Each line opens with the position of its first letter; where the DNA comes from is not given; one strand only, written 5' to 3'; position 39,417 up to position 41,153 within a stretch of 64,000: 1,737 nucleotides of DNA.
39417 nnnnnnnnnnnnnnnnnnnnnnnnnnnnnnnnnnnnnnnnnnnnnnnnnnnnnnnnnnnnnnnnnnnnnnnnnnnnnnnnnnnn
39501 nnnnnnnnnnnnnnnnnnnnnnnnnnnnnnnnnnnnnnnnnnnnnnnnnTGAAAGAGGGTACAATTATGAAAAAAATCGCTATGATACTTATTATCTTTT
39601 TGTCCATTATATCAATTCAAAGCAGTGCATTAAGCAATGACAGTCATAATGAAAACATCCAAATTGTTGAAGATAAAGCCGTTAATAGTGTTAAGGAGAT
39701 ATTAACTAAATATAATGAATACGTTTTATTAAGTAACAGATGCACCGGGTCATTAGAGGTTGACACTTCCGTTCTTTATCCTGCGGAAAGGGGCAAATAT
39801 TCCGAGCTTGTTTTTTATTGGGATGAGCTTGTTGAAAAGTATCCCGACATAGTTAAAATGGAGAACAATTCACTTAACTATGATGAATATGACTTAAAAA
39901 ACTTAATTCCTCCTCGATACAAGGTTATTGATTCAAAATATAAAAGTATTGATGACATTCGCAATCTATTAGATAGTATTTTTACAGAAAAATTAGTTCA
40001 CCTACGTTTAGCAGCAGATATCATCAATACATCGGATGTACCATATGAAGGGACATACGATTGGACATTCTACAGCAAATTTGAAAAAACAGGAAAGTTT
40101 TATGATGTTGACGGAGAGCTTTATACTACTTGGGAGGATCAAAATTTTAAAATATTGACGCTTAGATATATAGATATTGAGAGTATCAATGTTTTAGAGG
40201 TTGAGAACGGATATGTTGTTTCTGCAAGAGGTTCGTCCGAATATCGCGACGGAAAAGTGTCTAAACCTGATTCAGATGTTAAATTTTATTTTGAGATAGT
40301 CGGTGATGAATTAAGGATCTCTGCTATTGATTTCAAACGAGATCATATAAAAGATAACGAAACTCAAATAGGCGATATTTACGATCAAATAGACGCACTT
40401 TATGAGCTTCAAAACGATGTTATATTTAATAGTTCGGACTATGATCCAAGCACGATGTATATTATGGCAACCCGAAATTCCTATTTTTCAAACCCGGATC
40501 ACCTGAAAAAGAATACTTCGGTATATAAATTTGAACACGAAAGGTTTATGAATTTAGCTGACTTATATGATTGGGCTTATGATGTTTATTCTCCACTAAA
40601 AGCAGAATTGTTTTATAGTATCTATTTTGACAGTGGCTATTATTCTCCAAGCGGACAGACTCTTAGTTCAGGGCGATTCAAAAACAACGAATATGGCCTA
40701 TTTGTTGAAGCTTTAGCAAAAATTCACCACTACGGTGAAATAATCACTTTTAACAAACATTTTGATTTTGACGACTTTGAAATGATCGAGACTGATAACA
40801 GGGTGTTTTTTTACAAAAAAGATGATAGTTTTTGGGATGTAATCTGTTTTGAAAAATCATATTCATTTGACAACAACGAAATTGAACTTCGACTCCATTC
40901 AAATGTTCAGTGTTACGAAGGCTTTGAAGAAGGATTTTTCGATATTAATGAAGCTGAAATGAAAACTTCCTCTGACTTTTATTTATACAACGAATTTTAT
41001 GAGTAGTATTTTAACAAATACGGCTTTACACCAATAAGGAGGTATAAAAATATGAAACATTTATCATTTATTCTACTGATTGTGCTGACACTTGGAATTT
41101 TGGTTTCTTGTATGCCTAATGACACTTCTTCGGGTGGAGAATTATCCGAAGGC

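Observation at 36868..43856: AT-rich four-gene module: secreted multidomain C39-like cysteine peptidase followed by three tandem paralogous secreted/lipoproteins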

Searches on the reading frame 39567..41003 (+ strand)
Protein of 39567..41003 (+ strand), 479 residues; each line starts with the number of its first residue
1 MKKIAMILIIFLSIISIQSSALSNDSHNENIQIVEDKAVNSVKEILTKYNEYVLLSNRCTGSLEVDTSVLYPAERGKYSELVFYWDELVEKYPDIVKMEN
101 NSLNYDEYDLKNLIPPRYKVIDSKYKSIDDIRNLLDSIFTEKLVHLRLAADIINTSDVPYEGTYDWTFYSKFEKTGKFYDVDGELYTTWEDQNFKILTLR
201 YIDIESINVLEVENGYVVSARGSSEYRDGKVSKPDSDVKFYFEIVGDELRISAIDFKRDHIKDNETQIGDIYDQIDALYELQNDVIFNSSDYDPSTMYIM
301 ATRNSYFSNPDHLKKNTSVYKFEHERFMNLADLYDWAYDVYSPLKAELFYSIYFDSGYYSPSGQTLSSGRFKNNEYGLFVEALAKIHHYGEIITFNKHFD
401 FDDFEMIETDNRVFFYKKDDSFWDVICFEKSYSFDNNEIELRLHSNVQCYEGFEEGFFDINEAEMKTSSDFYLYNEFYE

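Call 3: search_protein_families(library=pfam, proteins=[window:39567-41003:+], max_evalue=1)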
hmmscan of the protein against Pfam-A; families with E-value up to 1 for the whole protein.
window:39567-41003:+ (479 aa): 0 families

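Call 4: search_protein_families(library=ncbifam, proteins=[window:39567-41003:+], max_evalue=1)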
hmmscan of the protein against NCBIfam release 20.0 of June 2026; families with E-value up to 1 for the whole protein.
window:39567-41003:+ (479 aa): 0 families

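Call 7: search_protein_families(library=padloc, proteins=[window:39567-41003:+], max_evalue=1)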
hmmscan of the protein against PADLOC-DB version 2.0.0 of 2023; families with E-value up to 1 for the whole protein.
window:39567-41003:+ (479 aa): 0 families

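Call 10: find_homologous_proteins(query=A1, max_evalue=0.01)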
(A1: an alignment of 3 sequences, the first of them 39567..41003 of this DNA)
Query A1 (3 sequences) (479 aa, profile of the alignment): 1 proteins with E <= 0.01 among 7280 candidates.
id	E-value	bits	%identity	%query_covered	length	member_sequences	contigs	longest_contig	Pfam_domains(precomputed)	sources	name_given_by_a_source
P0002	1.2e-187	643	97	100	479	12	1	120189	-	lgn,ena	-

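Call 15: find_encoding_contigs(protein=P0002, flank=10000)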
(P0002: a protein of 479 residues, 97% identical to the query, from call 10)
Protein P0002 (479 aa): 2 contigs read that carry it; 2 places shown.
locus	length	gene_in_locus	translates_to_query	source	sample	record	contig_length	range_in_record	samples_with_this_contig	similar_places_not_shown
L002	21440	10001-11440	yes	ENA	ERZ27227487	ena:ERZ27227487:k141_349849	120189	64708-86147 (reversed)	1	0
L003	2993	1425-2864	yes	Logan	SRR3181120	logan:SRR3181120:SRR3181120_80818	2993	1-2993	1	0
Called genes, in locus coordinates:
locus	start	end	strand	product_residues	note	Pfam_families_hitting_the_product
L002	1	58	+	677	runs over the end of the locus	-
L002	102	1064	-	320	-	PF02811:PHP (weak)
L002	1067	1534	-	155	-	PF01467:CTP_transf_like, PF08218:Citrate_ly_lig (weak)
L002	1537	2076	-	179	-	PF03602:Cons_hypoth95, PF05175:MTS, PF06325:PrmA (weak), PF13649:Methyltransf_25 (weak), PF13847:Methyltransf_31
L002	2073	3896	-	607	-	PF01541:GIY-YIG, PF27096:UvrC_M, PF22920:UvrC_RNaseH, PF08459:UvrC_RNaseH_dom, PF12826:HHH_2, PF14520:HHH_5 (weak)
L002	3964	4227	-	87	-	PF00381:PTS-HPr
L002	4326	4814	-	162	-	-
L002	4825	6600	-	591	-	-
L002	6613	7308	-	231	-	PF01746:tRNA_m1G_MT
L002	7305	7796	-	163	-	PF01782:RimM (weak)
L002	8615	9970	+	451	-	-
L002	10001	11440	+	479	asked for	-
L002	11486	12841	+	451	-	-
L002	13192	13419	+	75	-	-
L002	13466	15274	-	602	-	PF00009:GTP_EFTU, PF03144:GTP_EFTU_D2, PF00679:EFG_C, PF06421:LepA_C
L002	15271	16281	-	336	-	PF00106:adh_short, PF01073:3Beta_HSD, PF01370:Epimerase, PF02719:Polysacc_synt_2, PF04321:RmlD_sub_bind, PF07993:NAD_binding_4 (faint), PF08659:KR (weak), PF16363:GDP_Man_Dehyd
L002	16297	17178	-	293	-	PF02355:SecD_SecF_C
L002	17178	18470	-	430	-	PF21760:SecD_1st, PF22599:SecDF_P1_head, PF02355:SecD_SecF_C, PF03176:MMPL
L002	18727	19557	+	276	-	PF04294:VanW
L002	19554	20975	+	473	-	PF00501:AMP-binding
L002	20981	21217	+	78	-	PF00550:PP-binding (weak)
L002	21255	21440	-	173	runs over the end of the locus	PF00857:Isochorismatase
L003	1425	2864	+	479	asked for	-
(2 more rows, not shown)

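Call 29: search_protein_representatives(alignment_id=A1)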
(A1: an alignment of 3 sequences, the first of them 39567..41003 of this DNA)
Query: 3 sequences, 462 profile positions. Proteins with E-value up to 0.001 (for the whole library): 17; up to 1e-10: 16; up to 1e-30: 9. The best 17 are listed.
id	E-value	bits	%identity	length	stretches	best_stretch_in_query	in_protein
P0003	1.0e-203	694.0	-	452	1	1-462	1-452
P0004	1.2e-105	370.7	-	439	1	51-462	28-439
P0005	5.3e-99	348.8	-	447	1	49-461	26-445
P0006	6.7e-67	242.9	-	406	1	53-441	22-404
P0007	5.6e-59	216.8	-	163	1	1-161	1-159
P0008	5.3e-55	203.7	-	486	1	1-450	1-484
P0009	2.3e-45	171.9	-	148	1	1-147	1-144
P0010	1.7e-41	159.2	-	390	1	51-462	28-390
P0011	3.4e-36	141.7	-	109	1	1-85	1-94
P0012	1.5e-30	123.1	-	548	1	50-377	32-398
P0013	3.5e-24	102.1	-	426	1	43-436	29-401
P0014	1.7e-23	99.9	-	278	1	50-255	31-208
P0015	2.5e-23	99.3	-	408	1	54-386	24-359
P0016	3.7e-22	95.4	-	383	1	50-356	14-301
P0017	1.5e-14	70.3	-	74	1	1-68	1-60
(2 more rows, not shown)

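Call 38: find_related_loci(query=A3, collection=genome_contigs, flank=10000)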
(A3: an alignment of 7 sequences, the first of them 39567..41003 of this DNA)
Query A3 (479 aa) in genome_contigs; peptide patterns used: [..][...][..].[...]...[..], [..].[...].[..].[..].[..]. (x = any residue, [..] = any of these).
597 stretches matched a pattern (row limit reached: there are more); 3 encode a relative of the query (tblastn E <= 1e-3); 3 distinct loci.
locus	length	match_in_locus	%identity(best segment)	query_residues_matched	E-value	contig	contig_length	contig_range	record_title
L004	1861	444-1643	32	34-451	8e-53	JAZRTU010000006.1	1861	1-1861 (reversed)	MAG: Eubacteriales bacterium isolate T1900045338_YK20190027.MAGScoT_cleanbin_000081 SGB_6640_k141_859324, whole genome s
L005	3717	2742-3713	30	19-363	8e-35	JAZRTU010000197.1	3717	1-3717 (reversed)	MAG: Eubacteriales bacterium isolate T1900045338_YK20190027.MAGScoT_cleanbin_000081 SGB_6640_k141_322568, whole genome s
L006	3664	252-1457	27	1-445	2e-25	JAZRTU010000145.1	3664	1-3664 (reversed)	MAG: Eubacteriales bacterium isolate T1900045338_YK20190027.MAGScoT_cleanbin_000081 SGB_6640_k141_896703, whole genome s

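Call 41: find_encoding_contigs(protein=P0003, flank=10000)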
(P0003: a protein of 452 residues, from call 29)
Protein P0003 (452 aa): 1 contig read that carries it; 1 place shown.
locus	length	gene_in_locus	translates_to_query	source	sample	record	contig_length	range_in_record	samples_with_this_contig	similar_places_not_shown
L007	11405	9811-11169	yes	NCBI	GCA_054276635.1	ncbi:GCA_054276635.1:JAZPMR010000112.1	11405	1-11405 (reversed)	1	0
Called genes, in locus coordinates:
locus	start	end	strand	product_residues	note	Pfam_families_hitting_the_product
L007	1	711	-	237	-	?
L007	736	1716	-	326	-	PF01145:Band_7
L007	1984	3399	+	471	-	-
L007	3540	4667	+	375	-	PF22020:RlmL_1st, PF13847:Methyltransf_31 (faint), PF02926:THUMP, PF01170:UPF0020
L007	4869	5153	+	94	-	PF00166:Cpn10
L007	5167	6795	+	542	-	PF00118:Cpn60_TCP1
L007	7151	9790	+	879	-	-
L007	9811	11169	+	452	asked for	-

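Call 42: find_encoding_contigs(protein=P0005, flank=10000)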
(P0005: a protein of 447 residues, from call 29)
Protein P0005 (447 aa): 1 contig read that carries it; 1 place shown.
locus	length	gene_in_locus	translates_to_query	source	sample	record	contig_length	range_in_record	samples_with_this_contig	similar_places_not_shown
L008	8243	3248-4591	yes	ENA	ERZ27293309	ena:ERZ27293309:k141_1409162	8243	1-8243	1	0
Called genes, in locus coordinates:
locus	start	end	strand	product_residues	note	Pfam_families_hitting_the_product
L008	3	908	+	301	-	?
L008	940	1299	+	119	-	PF01042:Ribonuc_L-PSP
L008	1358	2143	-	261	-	PF01381:HTH_3, PF12844:HTH_19 (weak), PF13560:HTH_31 (weak)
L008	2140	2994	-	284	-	PF01381:HTH_3, PF12844:HTH_19, PF13443:HTH_26, PF13560:HTH_31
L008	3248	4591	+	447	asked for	-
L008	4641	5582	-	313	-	PF14488:DUF4434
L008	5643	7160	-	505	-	-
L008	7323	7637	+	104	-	PF04297:UPF0122, PF08281:Sigma70_r4_2 (weak), PF04545:Sigma70_r4 (weak)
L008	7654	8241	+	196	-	?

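Call 43: find_encoding_contigs(protein=P0007, flank=10000)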
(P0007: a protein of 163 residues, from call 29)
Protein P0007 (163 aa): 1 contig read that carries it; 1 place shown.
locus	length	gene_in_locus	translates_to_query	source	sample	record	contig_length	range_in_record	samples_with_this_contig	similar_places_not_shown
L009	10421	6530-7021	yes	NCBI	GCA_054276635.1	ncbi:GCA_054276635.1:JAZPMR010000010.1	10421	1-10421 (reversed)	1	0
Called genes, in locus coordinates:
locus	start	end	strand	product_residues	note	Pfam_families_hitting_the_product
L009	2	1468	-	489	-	?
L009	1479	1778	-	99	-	PF02583:Trns_repr_metal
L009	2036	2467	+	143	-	PF00572:Ribosomal_L13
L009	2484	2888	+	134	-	PF00380:Ribosomal_S9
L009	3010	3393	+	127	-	-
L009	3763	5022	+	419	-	-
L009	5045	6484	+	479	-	-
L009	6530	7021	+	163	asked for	-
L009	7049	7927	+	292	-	-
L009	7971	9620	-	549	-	PF13552:DUF4127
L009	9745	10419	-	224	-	?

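Call 48: search_protein_families(library=pfam, proteins=[L007:7151-9787:+, L009:3010-3390:+, L009:3763-5019:+], max_evalue=10)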
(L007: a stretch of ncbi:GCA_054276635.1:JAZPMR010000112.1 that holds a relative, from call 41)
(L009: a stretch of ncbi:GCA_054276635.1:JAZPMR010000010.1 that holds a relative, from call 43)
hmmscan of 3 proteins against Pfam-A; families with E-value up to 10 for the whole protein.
L007:7151-9787:+ (879 aa): 3 families
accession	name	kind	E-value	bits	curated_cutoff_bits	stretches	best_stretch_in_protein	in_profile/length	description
PF05588.17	Botulinum_HA-17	-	0.0013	19.3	21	1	525-629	6-109/146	Clostridium botulinum HA-17 domain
PF14200.12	RicinB_lectin_2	-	0.0062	17.6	25.6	1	520-589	3-76/89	Ricin-type beta-trefoil lectin domain-like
PF13529.12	Peptidase_C39_2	-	0.34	11.9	24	1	654-712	3-46/143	Peptidase_C39 like family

L009:3010-3390:+ (127 aa): 0 families

L009:3763-5019:+ (419 aa): 0 families

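Call 78: search_protein_families(library=phrogs, proteins=[L007:7151-9787:+, window:39567-41003:+], max_evalue=1)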
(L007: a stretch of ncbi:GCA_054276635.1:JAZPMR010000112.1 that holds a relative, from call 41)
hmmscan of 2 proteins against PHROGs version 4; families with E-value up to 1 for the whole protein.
L007:7151-9787:+ (879 aa): 0 families

window:39567-41003:+ (479 aa): 2 families
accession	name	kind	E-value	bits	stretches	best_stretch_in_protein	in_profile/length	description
phrog_14327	-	unknown function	0.0031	18.4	1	251-291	8-48/63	-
phrog_10174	-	DNA, RNA and nucleotide metabolism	0.13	13.2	1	193-267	12-84/137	nucleotidyltransferase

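Call 80: find_related_loci(query=A3, collection=metagenome_contigs, flank=10000)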
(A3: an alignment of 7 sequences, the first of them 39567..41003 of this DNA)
Query A3 (479 aa) in metagenome_contigs; peptide patterns used: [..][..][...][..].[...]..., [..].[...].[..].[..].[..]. (x = any residue, [..] = any of these).
600 stretches matched a pattern, but none encodes a relative of the query by tblastn (E <= 1e-3).

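Call 81: find_related_loci(query=A3, collection=viral_contigs, flank=10000)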
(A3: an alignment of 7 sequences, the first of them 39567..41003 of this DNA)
Query A3 (479 aa) in viral_contigs; peptide patterns used: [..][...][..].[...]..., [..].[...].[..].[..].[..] (x = any residue, [..] = any of these).
600 stretches matched a pattern, but none encodes a relative of the query by tblastn (E <= 1e-3).

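Call 83: find_encoding_contigs(protein=P0016, flank=10000)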
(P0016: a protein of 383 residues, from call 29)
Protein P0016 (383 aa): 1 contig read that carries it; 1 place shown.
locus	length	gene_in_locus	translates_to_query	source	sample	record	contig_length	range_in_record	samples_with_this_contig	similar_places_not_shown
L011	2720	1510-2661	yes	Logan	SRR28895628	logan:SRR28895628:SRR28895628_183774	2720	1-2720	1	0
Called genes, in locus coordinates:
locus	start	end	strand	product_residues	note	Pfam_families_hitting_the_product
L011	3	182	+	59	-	?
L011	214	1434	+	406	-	-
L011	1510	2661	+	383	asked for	-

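Call 85: find_encoding_contigs(protein=P0004, flank=10000)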
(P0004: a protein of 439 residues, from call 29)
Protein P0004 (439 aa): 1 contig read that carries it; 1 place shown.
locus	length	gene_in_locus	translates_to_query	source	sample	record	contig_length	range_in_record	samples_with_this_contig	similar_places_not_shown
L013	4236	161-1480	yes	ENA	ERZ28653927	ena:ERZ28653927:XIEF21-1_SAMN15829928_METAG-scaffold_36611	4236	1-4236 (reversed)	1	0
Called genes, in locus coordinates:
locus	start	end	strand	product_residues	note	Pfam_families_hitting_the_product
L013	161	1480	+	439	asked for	-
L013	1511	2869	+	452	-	-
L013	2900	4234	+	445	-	?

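Call 93: search_dna_similar(query=L007:8990-9787:+, collection=phages, mode=protein, max_evalue=10, max_rows=10)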
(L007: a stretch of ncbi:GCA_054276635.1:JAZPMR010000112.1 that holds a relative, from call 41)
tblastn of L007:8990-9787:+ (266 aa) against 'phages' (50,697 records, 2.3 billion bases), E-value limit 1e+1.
Records with a match: 6; places in all: 6; records where one place covers at least 80% of the query: 0.
Best place of each record, by identity: <60% 6.
By first word of the organism name: Klebsiella 3; Salmonella 3.
By host as written in the record: Klebsiella pneumoniae 3; - 3.
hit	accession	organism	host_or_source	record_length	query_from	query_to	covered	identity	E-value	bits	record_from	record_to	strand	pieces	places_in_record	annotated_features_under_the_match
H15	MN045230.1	Klebsiella phage Magnus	Klebsiella pneumoniae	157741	82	146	24%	29.6%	9e+0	34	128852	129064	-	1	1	hypothetical protein | dUTP diphosphatase | ribosome_binding_site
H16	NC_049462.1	Klebsiella phage Magnus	Klebsiella pneumoniae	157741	82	146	24%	29.6%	9e+0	34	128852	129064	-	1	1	hypothetical protein | nucleoside triphosphate pyrophosphohydrolase | ribosome_binding_site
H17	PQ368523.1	Klebsiella phage Madison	Klebsiella pneumoniae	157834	82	146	24%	29.6%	9e+0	34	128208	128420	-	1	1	hypothetical protein | dUTP diphosphatase | ribosome_binding_site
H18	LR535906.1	Salmonella phage SPFM8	-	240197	122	184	24%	28.6%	9e+0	34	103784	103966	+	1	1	hypothetical protein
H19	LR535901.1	Salmonella phage SPFM1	-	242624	122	179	22%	31.0%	1e+0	36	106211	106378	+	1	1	hypothetical protein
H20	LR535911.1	Salmonella phage SPFM12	-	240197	122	179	22%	31.0%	1e+0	36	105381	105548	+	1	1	hypothetical protein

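Call 96: find_encoding_contigs(protein=window:39567-41003:+, flank=8000, max_places=6)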
Protein window:39567-41003:+ (479 aa): 6 contigs read that carry it; 3 places shown.
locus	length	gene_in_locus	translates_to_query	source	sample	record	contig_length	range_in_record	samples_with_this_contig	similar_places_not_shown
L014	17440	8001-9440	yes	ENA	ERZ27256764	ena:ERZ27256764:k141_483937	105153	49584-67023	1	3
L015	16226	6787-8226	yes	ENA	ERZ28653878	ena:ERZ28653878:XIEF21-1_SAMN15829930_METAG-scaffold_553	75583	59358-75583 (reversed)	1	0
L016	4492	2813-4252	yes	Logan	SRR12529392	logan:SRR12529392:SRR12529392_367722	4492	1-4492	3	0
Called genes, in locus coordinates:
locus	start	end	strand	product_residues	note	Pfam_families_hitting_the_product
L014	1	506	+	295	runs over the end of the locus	-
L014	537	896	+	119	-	-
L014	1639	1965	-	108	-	PF06153:CdAMP_rec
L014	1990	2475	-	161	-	PF08909:DUF1854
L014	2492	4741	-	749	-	PF00664:ABC_membrane, PF00005:ABC_tran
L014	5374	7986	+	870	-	-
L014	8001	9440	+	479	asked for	-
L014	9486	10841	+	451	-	-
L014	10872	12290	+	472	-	-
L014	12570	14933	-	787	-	PF00488:MutS_V, PF20297:MSSS, PF01713:Smr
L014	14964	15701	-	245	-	PF11967:RecO_N, PF02565:RecO_C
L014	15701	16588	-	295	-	PF01926:MMR_HSR1, PF02421:FeoB_N, PF03193:RsgA_GTPase (faint), PF04548:AIG1 (weak), PF00009:GTP_EFTU, PF00350:Dynamin_N (weak), PF07650:KH_2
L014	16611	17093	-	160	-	PF02130:YbeY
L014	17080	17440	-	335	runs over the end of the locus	PF01695:IstB_IS21 (weak), PF02562:PhoH, PF13604:AAA_30, PF20720:nSTAND3 (weak), PF13245:AAA_19, PF13401:AAA_22 (weak)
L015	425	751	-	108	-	PF06153:CdAMP_rec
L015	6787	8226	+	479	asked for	-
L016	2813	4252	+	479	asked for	-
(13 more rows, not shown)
